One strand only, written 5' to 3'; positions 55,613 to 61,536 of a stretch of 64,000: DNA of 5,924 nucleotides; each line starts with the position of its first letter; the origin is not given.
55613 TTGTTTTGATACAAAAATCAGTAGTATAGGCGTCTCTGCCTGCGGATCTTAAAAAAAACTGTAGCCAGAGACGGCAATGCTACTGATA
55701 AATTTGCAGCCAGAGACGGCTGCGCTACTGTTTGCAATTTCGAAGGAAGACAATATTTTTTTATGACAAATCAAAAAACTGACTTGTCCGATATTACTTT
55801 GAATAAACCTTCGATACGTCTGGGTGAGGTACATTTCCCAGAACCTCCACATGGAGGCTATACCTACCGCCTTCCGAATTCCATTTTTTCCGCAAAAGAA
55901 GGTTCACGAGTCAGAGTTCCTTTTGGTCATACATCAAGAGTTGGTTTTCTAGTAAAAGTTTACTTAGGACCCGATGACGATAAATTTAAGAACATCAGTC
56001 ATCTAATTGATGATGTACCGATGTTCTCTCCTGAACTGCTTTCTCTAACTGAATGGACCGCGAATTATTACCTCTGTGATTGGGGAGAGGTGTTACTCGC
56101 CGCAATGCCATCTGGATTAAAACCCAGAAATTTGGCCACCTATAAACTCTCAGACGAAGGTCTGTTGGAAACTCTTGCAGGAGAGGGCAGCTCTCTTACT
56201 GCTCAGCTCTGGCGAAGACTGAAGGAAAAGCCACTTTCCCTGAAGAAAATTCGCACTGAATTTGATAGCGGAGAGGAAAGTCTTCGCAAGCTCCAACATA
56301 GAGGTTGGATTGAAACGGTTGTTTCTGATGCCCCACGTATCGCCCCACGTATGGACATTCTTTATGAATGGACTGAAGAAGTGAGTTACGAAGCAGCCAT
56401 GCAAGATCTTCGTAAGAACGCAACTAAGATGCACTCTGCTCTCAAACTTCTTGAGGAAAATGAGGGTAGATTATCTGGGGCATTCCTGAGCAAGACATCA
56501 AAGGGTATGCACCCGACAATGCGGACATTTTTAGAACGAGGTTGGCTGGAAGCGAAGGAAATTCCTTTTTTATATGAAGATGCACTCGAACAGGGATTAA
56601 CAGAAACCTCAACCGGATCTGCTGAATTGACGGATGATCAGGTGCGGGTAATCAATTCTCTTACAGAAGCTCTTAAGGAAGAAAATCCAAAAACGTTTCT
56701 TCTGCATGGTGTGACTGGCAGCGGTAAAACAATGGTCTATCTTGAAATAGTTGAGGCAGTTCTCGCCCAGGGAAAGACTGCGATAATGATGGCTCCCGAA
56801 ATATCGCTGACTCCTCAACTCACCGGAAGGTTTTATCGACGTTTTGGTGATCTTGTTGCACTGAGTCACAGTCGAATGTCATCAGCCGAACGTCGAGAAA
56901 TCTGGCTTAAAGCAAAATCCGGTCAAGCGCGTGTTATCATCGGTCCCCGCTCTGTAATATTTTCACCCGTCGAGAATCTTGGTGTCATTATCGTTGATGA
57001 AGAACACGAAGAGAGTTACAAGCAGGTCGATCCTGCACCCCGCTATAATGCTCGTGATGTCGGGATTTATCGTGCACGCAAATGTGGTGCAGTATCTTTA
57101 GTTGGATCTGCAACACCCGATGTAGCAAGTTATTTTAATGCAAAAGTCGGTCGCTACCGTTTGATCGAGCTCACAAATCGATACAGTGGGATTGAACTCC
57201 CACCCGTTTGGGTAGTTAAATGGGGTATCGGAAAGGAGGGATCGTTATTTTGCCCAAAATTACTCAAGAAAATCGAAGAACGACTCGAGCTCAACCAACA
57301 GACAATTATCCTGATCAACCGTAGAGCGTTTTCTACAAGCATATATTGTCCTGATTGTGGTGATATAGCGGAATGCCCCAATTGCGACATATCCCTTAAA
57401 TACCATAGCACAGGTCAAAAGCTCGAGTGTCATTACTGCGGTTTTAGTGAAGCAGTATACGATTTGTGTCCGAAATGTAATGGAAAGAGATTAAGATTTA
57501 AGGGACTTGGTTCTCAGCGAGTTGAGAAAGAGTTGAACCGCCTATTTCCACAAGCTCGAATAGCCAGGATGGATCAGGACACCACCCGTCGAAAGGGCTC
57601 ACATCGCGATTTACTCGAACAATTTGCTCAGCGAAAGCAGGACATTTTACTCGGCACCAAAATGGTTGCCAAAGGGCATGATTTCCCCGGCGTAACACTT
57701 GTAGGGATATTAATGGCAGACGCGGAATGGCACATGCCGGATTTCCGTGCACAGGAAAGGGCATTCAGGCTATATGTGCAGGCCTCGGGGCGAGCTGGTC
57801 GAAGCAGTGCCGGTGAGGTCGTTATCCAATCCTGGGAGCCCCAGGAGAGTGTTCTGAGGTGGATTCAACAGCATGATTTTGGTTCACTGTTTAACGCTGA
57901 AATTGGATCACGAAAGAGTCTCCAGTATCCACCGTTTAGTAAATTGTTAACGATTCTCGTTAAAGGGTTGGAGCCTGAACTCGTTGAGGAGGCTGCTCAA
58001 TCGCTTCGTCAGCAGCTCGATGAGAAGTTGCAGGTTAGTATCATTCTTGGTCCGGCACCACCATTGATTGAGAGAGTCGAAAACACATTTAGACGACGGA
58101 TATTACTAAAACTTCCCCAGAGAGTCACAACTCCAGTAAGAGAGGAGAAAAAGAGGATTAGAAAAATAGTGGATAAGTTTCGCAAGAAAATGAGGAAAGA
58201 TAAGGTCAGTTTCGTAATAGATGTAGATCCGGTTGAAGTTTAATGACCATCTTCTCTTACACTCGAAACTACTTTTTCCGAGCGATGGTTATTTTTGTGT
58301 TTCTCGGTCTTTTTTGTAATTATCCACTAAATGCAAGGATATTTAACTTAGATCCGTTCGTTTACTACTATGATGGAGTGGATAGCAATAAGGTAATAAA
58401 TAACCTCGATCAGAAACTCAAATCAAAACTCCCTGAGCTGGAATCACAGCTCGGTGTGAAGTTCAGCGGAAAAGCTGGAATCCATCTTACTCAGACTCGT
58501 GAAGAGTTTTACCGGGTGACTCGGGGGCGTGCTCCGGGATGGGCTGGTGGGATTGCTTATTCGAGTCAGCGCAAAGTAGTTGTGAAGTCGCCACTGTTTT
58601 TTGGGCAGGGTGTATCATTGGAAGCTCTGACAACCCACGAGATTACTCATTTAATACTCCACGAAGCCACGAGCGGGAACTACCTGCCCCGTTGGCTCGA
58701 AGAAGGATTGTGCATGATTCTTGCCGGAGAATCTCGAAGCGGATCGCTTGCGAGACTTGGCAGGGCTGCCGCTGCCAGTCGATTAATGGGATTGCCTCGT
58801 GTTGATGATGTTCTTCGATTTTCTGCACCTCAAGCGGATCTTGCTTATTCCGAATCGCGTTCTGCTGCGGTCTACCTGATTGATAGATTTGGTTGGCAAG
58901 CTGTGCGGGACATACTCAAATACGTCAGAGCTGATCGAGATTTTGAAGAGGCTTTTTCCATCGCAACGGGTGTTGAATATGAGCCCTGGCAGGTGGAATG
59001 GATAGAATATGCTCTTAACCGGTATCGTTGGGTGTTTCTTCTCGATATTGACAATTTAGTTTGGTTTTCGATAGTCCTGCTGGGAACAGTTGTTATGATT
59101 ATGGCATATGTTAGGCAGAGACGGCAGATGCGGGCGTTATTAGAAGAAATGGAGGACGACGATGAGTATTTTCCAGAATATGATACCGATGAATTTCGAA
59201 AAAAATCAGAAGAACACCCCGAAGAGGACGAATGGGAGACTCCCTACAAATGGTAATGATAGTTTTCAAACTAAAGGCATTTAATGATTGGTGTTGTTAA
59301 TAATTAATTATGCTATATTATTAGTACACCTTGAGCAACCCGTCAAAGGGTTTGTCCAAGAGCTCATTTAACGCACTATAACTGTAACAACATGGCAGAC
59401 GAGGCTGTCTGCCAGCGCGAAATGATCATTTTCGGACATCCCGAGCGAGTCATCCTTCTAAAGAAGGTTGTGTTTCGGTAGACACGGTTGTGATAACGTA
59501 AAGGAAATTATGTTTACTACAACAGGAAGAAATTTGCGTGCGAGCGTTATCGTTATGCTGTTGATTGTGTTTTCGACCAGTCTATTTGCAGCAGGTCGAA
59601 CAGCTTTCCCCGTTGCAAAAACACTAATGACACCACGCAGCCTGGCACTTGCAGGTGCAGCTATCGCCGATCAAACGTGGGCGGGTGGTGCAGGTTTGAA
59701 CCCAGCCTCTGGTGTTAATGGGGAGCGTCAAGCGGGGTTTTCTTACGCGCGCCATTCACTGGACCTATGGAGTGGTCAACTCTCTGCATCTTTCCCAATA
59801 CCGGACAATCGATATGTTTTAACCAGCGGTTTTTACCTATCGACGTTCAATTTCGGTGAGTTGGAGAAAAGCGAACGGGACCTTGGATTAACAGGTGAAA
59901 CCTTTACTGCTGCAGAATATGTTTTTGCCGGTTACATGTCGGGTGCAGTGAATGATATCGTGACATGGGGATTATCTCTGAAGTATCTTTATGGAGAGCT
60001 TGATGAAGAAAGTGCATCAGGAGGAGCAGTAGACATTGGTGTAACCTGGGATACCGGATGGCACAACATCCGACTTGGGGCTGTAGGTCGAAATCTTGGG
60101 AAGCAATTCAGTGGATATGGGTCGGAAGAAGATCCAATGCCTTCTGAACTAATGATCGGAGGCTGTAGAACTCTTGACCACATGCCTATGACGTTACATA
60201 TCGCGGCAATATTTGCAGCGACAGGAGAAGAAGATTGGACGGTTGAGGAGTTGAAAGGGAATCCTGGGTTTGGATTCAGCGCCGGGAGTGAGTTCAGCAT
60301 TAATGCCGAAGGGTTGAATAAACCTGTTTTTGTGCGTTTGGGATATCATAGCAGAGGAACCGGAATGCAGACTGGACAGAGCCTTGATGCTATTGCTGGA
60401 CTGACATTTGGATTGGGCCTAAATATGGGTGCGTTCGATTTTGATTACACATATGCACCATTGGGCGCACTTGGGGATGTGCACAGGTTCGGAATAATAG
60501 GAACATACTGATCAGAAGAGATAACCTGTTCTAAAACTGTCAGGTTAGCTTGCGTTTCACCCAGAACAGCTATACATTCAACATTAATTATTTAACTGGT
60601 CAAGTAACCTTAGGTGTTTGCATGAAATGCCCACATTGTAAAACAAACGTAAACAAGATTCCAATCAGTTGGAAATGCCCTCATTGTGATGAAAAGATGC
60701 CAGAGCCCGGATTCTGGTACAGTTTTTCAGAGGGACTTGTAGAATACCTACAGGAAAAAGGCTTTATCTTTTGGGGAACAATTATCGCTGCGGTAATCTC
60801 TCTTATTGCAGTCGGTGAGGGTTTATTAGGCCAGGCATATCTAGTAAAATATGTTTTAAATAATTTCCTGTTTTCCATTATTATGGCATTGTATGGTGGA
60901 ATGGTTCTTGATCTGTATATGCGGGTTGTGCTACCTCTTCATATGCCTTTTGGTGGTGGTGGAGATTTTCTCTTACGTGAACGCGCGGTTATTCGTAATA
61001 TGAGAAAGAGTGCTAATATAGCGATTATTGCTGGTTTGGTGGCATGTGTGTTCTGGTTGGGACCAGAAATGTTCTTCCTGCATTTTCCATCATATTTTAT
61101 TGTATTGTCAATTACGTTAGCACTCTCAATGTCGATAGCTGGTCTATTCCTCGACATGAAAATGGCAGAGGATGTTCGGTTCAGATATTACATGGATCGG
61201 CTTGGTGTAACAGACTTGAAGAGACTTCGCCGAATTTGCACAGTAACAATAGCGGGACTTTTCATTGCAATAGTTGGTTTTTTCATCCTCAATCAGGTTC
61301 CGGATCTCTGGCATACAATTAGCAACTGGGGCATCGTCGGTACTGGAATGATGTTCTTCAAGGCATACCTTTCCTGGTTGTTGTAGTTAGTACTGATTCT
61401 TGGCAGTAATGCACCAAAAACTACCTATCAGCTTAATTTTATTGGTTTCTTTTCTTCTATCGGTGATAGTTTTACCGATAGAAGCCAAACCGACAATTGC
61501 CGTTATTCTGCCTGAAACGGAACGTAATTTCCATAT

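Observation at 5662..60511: Five paralogous small FadL/PorV-like barrels (298-350 aa) in 64 kb, each next to secretion or cell-surface genes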

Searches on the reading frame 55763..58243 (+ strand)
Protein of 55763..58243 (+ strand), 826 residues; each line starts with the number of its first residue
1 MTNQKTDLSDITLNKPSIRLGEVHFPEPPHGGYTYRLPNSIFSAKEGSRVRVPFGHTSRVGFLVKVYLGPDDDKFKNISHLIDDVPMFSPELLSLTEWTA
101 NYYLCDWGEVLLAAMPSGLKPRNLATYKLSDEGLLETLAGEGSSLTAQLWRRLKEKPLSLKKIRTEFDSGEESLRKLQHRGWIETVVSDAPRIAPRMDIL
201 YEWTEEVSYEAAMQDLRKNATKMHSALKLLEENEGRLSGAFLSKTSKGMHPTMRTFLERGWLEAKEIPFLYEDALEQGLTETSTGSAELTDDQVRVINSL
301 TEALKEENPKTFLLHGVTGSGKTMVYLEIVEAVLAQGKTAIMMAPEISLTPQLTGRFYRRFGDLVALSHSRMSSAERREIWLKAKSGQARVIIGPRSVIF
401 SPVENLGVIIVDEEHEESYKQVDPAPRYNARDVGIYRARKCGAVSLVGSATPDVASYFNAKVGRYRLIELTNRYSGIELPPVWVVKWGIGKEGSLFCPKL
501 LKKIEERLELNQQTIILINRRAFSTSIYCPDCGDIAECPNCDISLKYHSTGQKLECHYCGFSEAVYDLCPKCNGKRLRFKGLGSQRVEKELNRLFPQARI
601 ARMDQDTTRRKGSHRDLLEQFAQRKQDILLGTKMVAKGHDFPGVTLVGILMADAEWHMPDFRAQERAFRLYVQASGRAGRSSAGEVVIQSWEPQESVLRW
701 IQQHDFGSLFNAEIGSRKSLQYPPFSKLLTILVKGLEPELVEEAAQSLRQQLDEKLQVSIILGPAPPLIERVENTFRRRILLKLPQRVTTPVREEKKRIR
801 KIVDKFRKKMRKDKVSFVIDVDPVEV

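Call 11: search_protein_families(library=pfam, proteins=[window:55763-58243:+], max_evalue=0.01)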
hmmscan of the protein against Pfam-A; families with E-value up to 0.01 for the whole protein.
window:55763-58243:+ (826 aa): 13 families
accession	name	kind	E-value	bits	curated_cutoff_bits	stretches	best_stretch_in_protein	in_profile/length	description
PF17764.6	PriA_3primeBD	-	9.6e-23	80.3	22.7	1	23-116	2-96/96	3'DNA-binding domain (3'BD)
PF18074.6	PriA_C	-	1.6e-15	58.2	26.9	1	724-823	1-95/95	Primosomal protein N C-terminal domain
PF04851.21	ResIII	-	6.5e-15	55.8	22.5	1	288-432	3-145/164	Type III restriction enzyme, res subunit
PF00270.35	DEAD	-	5.1e-14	52.8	26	1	291-453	2-161/167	DEAD/DEAH box helicase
PF00271.37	Helicase_C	-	1e-11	45.5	23.5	1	588-681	29-109/110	Helicase conserved C-terminal domain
PF18319.7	Zn_ribbon_PriA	-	4.4e-11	43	26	1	538-563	1-26/27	PriA DNA helicase Cys-rich region (CRR) domain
PF05970.20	PIF1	-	2.2e-05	24.6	25.9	1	289-344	2-57/223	PIF1-like helicase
PF13191.12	AAA_16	-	3.2e-05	24.9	32.6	1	292-340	7-54/167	AAA ATPase domain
PF25199.1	nSTAND_NTPase5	-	0.0008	19.7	34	1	296-356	28-89/145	Novel STAND NTPase 5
PF06309.17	Torsin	-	0.0037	17.8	27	1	273-339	17-83/127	Torsin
PF13604.12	AAA_30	-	0.0037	17.5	27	1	302-353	11-62/191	AAA domain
PF07282.18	Cas12f1-like_TNB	-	0.0042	17.6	26.3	0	499-562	3-49/60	Cas12f1-like, TNB domain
PF10412.15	TrwB_AAD_bind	-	0.0056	16.1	20.5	1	309-362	15-60/387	Type IV secretion-system coupling protein DNA-binding domain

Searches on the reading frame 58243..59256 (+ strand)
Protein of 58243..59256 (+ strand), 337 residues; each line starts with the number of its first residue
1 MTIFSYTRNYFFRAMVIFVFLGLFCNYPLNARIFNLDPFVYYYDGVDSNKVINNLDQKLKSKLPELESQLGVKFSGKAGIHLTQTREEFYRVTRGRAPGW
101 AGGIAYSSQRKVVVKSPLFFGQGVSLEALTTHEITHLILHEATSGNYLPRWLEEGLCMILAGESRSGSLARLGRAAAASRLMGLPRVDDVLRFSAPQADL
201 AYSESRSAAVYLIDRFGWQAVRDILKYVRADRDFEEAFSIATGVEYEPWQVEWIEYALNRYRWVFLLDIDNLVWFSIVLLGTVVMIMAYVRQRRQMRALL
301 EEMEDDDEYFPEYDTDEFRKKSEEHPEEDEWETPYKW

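Call 11: search_protein_families(library=pfam, proteins=[window:58243-59256:+], max_evalue=0.01)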
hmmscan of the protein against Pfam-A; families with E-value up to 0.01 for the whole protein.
window:58243-59256:+ (337 aa): 1 family
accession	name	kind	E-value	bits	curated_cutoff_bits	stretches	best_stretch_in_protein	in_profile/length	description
PF13485.12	Peptidase_MA_2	-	6.1e-15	56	32.4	1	98-256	40-198/201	Peptidase MA superfamily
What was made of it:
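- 58243..59256 (+): Membrane-anchored HExxH peptidase (Peptidase_MA_2) upstream of barrel E. PF13485 56 bits (call 11).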

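Call 25: search_protein_families(library=ncbifam, proteins=[window:58243-59256:+], max_evalue=0.01)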
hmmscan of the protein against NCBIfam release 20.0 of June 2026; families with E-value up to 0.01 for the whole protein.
window:58243-59256:+ (337 aa): 1 family
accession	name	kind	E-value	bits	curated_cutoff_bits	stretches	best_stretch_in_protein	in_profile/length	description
NF033876.2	flagella_HExxH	equivalog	3.4e-06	26.8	205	1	125-244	128-247/384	flagellinolysin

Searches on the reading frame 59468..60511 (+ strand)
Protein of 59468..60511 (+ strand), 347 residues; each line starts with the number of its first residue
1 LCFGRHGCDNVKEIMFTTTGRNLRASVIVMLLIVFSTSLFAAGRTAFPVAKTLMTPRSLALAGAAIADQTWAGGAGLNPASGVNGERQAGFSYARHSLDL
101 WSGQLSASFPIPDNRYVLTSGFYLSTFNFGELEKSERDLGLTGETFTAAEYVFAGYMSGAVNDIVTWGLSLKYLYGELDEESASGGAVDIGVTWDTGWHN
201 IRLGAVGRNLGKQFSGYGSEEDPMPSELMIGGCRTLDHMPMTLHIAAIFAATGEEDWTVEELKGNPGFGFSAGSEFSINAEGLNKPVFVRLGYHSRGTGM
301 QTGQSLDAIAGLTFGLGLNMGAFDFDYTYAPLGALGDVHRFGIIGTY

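Call 8: search_protein_families(library=pfam, proteins=[window:59468-60511:+], max_evalue=1)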
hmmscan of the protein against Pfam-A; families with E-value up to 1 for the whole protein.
window:59468-60511:+ (347 aa): 0 families

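Call 9: search_protein_families(library=ncbifam, proteins=[window:59468-60511:+], max_evalue=1)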
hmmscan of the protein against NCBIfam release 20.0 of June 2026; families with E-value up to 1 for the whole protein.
window:59468-60511:+ (347 aa): 3 families
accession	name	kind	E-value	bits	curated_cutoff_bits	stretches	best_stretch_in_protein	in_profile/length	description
NF033711.1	T9SS_PorQ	equivalog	2.9e-35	121.9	220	1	28-342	6-330/335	type IX secretion system protein PorQ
NF033709.1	PorV_fam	subfamily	6.4e-28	98.3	90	1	45-343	2-322/326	PorV/PorQ family protein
NF033710.1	T9SS_OM_PorV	equivalog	0.0013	18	250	1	121-235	103-230/367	type IX secretion system outer membrane channel protein PorV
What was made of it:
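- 59510..60511 (+): Barrel E, the most PorQ-like paralog (ORF opens at 59468). PorQ equivalog NF033711 121.9 bits against 220, matched end to end (call 9).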

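Call 64: search_protein_representatives(protein=window:59510-60511:+)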
Query: 333 residues. Proteins with E-value up to 0.001 (for the whole library): 1956; up to 1e-10: 241; up to 1e-30: 12. The best 150 are listed.
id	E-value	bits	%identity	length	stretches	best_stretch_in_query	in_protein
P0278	3.8e-86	305.6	48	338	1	22-332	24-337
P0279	5.0e-85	302.0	45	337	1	6-332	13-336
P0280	1.0e-76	274.6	42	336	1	17-332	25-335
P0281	6.2e-69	249.0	40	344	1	4-329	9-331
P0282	1.7e-63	231.1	39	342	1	13-330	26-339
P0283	4.9e-54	200.1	41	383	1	15-326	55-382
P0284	9.2e-54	199.2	43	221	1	114-333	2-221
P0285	1.7e-53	198.3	48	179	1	155-329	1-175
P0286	7.9e-44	166.5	35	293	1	40-329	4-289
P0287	1.8e-35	139.0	43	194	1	14-202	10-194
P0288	1.7e-32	129.3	34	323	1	15-330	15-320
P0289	1.4e-31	126.3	33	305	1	45-328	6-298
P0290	2.9e-29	118.6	33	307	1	15-328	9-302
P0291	1.0e-24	103.7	30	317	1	14-332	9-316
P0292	1.5e-24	103.2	31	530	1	10-329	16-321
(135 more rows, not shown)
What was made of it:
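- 59510..60511 (+): A small ortholog group, with 12 representatives at E<=1e-30 (call 64).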

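Call 68: find_related_loci(query=A4, collection=metagenome_contigs, flank=8000)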
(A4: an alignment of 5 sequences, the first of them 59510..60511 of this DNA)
Query A4 (333 aa) in metagenome_contigs; peptide patterns used: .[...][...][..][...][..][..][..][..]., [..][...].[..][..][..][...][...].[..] (x = any residue, [..] = any of these).
171 stretches matched a pattern; 20 encode a relative of the query (tblastn E <= 1e-3); 20 distinct loci.
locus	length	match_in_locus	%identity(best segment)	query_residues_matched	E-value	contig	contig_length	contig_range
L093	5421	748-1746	100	1-333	0e+0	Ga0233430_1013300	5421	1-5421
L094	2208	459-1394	52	13-327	2e-119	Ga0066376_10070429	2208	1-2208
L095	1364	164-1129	48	9-333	2e-111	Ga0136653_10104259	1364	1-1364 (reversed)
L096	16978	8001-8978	49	1-329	3e-107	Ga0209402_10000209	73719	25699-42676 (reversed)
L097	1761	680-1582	48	26-329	4e-94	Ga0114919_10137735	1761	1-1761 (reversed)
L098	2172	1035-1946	45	26-332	3e-89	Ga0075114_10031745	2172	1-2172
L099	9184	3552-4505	42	13-332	3e-84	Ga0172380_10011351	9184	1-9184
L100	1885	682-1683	41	1-333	1e-86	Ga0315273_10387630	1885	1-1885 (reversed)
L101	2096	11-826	47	57-331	3e-83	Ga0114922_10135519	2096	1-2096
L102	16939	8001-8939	41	16-332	1e-75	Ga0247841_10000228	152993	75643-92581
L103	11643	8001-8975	39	2-329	1e-74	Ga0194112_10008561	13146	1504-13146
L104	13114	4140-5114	38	2-329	6e-74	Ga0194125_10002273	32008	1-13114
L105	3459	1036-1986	38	9-329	2e-66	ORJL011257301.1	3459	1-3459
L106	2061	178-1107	34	13-329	2e-56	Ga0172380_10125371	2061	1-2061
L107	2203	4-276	51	242-332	8e-24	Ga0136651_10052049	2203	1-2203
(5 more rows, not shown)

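Call 81: search_solved_structures(query=window:59510-60511:+, max_evalue=1)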
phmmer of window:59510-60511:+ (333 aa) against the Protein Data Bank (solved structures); distinct sequences matched with E-value up to 1: 7.
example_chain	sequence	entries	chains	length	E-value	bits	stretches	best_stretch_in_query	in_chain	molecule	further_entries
1zoq_A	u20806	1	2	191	0.097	15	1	21-91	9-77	Interferon regulatory factor 3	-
7jfl_A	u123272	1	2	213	0.11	14.8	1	21-91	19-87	Interferon regulatory factor 3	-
5jem_A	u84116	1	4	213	0.11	14.8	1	21-91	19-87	Interferon regulatory factor 3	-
3a77_A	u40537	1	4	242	0.13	14.5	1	21-91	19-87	Interferon regulatory factor 3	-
5jej_A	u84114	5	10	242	0.13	14.5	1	21-91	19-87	Interferon regulatory factor 3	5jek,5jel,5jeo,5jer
1qwt_A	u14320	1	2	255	0.14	14.4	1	21-91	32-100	Interferon regulatory factor 3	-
1j2f_A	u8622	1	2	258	0.14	14.4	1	21-91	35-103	Interferon regulatory factor 3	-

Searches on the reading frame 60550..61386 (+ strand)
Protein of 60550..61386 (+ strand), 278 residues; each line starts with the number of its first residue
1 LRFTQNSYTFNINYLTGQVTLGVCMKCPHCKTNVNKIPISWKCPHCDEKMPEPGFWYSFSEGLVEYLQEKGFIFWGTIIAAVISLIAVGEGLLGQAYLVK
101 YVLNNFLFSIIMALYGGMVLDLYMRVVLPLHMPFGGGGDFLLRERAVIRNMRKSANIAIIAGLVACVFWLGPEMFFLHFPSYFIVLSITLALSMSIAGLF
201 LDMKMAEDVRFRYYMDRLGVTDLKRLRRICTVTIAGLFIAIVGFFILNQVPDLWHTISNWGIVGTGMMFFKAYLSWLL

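Call 11: search_protein_families(library=pfam, proteins=[window:60550-61386:+], max_evalue=0.01)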
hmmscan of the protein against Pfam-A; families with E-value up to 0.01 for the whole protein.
window:60550-61386:+ (278 aa): 0 families

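Call 25: search_protein_families(library=ncbifam, proteins=[window:60550-61386:+], max_evalue=0.01)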
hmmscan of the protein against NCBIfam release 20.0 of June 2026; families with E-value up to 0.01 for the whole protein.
window:60550-61386:+ (278 aa): 0 families
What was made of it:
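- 60550..61386 (+): Zn-ribbon multipass inner-membrane protein always downstream of E. No family hit (calls 11, 25).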
